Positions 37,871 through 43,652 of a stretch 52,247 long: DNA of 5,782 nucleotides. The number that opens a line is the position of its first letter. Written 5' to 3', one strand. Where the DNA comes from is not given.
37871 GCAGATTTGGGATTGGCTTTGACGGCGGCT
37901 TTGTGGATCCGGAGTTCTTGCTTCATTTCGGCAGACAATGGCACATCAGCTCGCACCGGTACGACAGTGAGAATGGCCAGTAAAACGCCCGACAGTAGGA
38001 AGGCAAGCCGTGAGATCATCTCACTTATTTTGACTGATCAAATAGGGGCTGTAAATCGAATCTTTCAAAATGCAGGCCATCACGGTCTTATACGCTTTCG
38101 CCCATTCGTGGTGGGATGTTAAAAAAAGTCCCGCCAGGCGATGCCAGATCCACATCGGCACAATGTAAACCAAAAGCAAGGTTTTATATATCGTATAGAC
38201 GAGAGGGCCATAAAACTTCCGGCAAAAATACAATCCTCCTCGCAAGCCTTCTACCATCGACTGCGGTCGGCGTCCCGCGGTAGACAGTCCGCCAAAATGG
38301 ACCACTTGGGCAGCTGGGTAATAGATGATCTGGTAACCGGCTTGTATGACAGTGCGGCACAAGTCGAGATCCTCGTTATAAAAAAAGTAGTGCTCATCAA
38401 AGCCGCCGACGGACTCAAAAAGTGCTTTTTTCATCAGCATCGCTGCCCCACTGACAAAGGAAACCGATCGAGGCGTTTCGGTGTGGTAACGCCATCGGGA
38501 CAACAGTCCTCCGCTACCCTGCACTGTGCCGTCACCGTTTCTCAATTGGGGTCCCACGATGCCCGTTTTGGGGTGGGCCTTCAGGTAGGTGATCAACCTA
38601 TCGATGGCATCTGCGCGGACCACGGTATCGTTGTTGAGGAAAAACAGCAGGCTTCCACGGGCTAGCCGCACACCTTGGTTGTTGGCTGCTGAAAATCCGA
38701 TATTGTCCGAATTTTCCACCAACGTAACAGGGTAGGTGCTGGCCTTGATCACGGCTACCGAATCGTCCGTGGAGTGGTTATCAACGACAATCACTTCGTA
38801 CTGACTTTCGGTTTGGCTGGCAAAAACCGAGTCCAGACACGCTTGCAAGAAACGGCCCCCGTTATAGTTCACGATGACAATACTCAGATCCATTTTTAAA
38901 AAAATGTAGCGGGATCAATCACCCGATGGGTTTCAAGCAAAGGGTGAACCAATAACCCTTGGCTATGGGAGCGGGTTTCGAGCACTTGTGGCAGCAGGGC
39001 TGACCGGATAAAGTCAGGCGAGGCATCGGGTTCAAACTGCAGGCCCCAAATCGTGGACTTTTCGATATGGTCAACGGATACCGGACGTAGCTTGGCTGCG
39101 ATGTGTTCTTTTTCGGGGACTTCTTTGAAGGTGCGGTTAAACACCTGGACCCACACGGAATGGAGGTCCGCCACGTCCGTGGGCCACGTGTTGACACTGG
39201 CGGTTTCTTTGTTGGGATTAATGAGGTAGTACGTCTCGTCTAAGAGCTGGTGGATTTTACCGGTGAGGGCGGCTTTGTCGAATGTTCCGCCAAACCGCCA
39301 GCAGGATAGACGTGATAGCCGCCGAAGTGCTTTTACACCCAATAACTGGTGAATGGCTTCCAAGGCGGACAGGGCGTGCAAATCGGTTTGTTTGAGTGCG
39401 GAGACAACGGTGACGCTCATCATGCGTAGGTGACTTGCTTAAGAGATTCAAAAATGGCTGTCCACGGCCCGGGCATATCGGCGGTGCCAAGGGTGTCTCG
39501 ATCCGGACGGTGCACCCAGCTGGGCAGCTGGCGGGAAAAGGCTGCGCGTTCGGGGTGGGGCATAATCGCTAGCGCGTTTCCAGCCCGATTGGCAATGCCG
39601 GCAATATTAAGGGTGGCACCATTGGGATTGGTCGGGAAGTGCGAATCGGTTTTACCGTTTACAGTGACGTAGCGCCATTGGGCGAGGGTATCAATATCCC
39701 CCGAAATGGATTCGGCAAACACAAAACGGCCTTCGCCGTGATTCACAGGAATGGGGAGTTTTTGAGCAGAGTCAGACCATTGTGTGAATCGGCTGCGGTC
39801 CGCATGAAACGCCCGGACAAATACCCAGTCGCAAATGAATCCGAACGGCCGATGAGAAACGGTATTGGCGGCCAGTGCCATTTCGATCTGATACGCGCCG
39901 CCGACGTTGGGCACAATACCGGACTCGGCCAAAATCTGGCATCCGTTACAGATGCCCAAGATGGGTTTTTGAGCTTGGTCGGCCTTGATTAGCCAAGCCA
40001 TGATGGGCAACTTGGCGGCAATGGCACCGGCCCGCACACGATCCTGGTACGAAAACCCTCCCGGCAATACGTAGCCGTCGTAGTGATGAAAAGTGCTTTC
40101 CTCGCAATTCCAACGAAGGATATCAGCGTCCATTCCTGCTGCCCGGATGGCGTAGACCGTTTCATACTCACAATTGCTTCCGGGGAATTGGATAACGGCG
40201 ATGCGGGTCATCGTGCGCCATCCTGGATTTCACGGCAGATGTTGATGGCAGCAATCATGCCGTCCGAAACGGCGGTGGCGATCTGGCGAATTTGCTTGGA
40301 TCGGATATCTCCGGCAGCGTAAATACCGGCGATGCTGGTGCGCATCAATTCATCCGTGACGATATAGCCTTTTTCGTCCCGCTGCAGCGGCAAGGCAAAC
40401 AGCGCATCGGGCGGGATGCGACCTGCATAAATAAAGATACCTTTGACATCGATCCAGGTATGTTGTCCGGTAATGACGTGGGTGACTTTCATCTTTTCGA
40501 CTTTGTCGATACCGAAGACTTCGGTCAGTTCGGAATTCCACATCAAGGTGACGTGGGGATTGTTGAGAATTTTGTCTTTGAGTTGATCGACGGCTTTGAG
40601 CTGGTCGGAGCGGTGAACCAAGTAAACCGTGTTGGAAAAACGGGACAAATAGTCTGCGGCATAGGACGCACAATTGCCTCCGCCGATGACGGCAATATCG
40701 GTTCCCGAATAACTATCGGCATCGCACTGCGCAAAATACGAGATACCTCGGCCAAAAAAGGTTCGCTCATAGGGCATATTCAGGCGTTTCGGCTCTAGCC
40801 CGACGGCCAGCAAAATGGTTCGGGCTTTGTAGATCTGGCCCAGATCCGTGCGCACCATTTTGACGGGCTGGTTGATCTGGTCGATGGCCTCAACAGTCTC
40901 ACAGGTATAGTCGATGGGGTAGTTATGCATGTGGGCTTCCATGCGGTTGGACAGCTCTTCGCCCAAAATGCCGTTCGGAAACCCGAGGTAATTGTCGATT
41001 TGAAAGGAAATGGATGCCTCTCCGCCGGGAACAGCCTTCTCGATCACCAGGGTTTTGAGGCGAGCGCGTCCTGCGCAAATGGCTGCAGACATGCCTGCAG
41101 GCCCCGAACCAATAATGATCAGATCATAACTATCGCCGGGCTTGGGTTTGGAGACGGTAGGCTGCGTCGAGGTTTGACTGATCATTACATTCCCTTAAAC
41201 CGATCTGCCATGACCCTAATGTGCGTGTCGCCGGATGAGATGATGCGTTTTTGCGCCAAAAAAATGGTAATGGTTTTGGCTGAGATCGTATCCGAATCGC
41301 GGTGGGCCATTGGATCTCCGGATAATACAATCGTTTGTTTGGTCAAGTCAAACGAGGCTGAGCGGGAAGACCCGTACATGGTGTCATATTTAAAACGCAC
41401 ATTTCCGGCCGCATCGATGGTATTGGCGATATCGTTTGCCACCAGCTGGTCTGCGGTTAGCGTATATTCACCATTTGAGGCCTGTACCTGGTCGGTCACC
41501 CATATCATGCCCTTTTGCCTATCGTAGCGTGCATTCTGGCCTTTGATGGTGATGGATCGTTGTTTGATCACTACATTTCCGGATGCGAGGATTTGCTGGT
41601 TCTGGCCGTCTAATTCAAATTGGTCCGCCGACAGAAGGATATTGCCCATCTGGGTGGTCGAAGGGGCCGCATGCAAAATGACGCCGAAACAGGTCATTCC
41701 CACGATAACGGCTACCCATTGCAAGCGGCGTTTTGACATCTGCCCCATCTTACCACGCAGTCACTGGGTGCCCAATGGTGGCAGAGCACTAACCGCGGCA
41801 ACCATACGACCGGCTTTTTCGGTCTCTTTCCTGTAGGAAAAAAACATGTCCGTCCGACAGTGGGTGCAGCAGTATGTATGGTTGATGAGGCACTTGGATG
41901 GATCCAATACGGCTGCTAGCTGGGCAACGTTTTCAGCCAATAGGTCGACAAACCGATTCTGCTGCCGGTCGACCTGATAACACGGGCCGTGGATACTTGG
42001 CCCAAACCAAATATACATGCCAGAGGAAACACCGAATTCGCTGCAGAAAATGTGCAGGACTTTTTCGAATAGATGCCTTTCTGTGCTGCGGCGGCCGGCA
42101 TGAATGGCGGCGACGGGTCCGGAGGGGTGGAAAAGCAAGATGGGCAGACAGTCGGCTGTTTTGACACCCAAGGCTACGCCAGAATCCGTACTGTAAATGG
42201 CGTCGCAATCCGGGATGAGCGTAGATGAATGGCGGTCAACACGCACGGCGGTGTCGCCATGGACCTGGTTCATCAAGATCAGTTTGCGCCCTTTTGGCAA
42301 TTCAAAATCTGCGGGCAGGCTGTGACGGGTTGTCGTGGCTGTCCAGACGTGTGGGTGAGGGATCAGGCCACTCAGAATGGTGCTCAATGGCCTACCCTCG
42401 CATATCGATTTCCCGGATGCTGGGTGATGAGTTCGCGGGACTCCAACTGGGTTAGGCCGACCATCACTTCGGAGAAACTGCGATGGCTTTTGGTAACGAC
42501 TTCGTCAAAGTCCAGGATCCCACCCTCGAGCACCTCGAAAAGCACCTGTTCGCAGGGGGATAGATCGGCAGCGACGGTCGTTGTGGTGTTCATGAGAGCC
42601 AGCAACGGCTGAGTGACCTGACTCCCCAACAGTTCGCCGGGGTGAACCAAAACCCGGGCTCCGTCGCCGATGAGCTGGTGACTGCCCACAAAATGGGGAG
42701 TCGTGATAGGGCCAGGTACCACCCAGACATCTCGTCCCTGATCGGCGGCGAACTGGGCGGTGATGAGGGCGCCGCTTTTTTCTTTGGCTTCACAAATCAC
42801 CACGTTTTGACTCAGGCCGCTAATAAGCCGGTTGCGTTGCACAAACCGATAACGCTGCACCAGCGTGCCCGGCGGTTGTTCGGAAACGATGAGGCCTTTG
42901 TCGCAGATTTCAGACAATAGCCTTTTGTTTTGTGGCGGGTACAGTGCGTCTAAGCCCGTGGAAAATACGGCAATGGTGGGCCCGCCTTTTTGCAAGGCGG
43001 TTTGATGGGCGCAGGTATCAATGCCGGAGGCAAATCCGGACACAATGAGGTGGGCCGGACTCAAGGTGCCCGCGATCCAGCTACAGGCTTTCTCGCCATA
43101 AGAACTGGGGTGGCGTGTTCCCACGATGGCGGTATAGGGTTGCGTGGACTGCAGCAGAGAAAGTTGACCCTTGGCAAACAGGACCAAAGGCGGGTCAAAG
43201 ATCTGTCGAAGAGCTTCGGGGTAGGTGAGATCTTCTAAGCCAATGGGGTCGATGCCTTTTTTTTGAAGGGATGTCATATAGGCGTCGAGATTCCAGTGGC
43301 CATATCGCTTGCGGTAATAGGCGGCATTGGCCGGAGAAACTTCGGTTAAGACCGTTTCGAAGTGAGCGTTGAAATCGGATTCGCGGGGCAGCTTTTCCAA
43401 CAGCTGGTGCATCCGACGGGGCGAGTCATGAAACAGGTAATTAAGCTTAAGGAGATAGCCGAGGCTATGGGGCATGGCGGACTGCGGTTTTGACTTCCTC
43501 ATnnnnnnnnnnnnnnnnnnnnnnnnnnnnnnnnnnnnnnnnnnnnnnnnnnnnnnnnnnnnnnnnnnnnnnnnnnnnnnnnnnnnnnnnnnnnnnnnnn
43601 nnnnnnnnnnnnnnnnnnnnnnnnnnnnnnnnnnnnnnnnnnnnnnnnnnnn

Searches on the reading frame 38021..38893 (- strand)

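Call 63: search_protein_families(library=pfam, proteins=[window:38021-38893:-], max_evalue=0.001)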
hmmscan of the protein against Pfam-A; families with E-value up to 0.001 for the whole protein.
window:38021-38893:- (290 aa): 7 families
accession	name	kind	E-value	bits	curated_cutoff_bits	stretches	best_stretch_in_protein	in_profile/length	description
PF00535.33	Glycos_transf_2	-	2.6e-26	93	23.3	1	4-161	1-166/168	Glycosyl transferase family 2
PF13641.12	Glyco_tranf_2_3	-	1.4e-18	68.2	27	1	3-200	3-212/230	Glycosyltransferase like family 2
PF10111.15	Glyco_tranf_2_2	-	4.9e-10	39.8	27.3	1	24-102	22-104/276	Glycosyltransferase like family 2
PF13632.12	Glyco_trans_2_3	-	1.6e-08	35.1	27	1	85-258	4-182/198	Glycosyl transferase family group 2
PF13506.12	Glyco_transf_21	-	2.4e-05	24.3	21.7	1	72-194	23-149/174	Glycosyl transferase family 21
PF02709.20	Glyco_transf_7C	-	7.5e-05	22.7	23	1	146-196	18-71/78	N-terminal domain of galactosyltransferase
PF13712.12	Glyco_tranf_2_5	-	0.0002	21.6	27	0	66-114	40-89/210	Glycosyltransferase like family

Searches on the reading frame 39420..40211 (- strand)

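Call 63: search_protein_families(library=pfam, proteins=[window:39420-40211:-], max_evalue=0.001)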
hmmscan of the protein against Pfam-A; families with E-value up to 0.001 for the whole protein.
window:39420-40211:- (263 aa): 4 families
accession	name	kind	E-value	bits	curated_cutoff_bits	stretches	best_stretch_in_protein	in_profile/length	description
PF13507.12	GATase_5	-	2.1e-45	155.3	27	1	2-257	2-256/260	CobB/CobQ-like glutamine amidotransferase domain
PF00117.34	GATase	-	3.9e-08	33.6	22.8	1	15-97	10-88/190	Glutamine amidotransferase class-I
PF07685.20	GATase_3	-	2.9e-05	24.2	27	1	35-101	31-95/196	CobB/CobQ-like glutamine amidotransferase domain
PF01965.30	DJ-1_PfpI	-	5.7e-05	23.4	26.6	1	40-102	58-115/165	DJ-1/PfpI family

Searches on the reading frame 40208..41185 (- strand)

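Call 63: search_protein_families(library=pfam, proteins=[window:40208-41185:-], max_evalue=0.001)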
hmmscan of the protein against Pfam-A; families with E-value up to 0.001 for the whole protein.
window:40208-41185:- (325 aa): 11 families
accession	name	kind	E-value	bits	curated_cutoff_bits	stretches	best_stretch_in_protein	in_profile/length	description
PF07992.20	Pyr_redox_2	-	8.4e-46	157.1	26.1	1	20-309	1-291/291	Pyridine nucleotide-disulphide oxidoreductase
PF13738.12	Pyr_redox_3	-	4.5e-20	72.5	30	2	88-292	95-305/305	Pyridine nucleotide-disulphide oxidoreductase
PF00070.33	Pyr_redox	-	2e-11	44.7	22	1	164-234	2-79/82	Pyridine nucleotide-disulphide oxidoreductase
PF01134.28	GIDA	-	2.7e-09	37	22.1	0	21-49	1-29/391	Glucose inhibited division protein A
PF00890.30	FAD_binding_2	-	5.5e-09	36.1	20.4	1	21-59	1-40/414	FAD binding domain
PF12831.13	FAD_oxidored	-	5.1e-08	33.1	27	1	21-59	1-40/416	FAD dependent oxidoreductase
PF01946.23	Thi4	-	3.4e-07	30.2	26.2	1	20-55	18-55/235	Thi4 family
PF13450.12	NAD_binding_8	-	4.7e-07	30.4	21.9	1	24-58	1-36/68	NAD(P)-binding Rossmann-like domain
PF03486.20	HI0933_like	-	1.4e-06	28.4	50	1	21-51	2-32/244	HI0933-like protein Rossmann domain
PF01266.30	DAO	-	2.6e-06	27.6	27.9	1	21-58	1-39/353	FAD dependent oxidoreductase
PF13434.12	Lys_Orn_oxgnase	-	1.6e-05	24.7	21.3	0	111-201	134-230/339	L-lysine 6-monooxygenase/L-ornithine 5-monooxygenase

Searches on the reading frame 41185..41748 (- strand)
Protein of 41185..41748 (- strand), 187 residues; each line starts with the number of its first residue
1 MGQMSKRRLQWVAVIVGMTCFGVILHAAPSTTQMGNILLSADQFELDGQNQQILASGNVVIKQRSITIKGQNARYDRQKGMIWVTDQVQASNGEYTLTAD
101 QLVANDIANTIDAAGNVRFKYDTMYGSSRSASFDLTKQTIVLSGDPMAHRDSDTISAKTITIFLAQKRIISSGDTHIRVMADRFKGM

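Call 63: search_protein_families(library=pfam, proteins=[window:41185-41748:-], max_evalue=0.001)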
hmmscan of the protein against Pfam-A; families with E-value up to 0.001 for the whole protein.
window:41185-41748:- (187 aa): 3 families
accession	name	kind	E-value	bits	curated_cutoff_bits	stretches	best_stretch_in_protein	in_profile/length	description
PF03968.19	LptD_N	-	4.8e-16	59.4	20.4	2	67-166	1-111/113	LptA/(LptD N-terminal domain) LPS transport protein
PF06835.18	LptC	-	4.1e-05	23.7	21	1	39-122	87-175/175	Lipopolysaccharide-assembly, LptC-related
PF13100.11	OstA_2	-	0.00046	20.3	21.2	0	39-107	38-107/158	OstA-like protein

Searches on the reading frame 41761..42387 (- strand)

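Call 63: search_protein_families(library=pfam, proteins=[window:41761-42387:-], max_evalue=0.001)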
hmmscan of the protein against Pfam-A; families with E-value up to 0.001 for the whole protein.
window:41761-42387:- (208 aa): 1 family
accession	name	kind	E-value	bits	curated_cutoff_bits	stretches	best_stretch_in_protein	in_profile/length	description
PF02578.20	Cu-oxidase_4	-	9e-36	123.9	22.9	2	24-143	35-162/238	Multi-copper polyphenol oxidoreductase laccase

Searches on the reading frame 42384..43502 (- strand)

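Call 63: search_protein_families(library=pfam, proteins=[window:42384-43502:-], max_evalue=0.001)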
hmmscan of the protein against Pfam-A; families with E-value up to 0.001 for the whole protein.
window:42384-43502:- (372 aa): 2 families
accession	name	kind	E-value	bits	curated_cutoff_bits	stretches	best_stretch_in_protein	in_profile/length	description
PF02481.21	DNA_processg_A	-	9.2e-73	244.4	29.6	1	79-285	2-210/212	DNA recombination-mediator protein A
PF17782.7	DprA_WH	-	9.6e-07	29.2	22.9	1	308-365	4-61/61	DprA winged helix domain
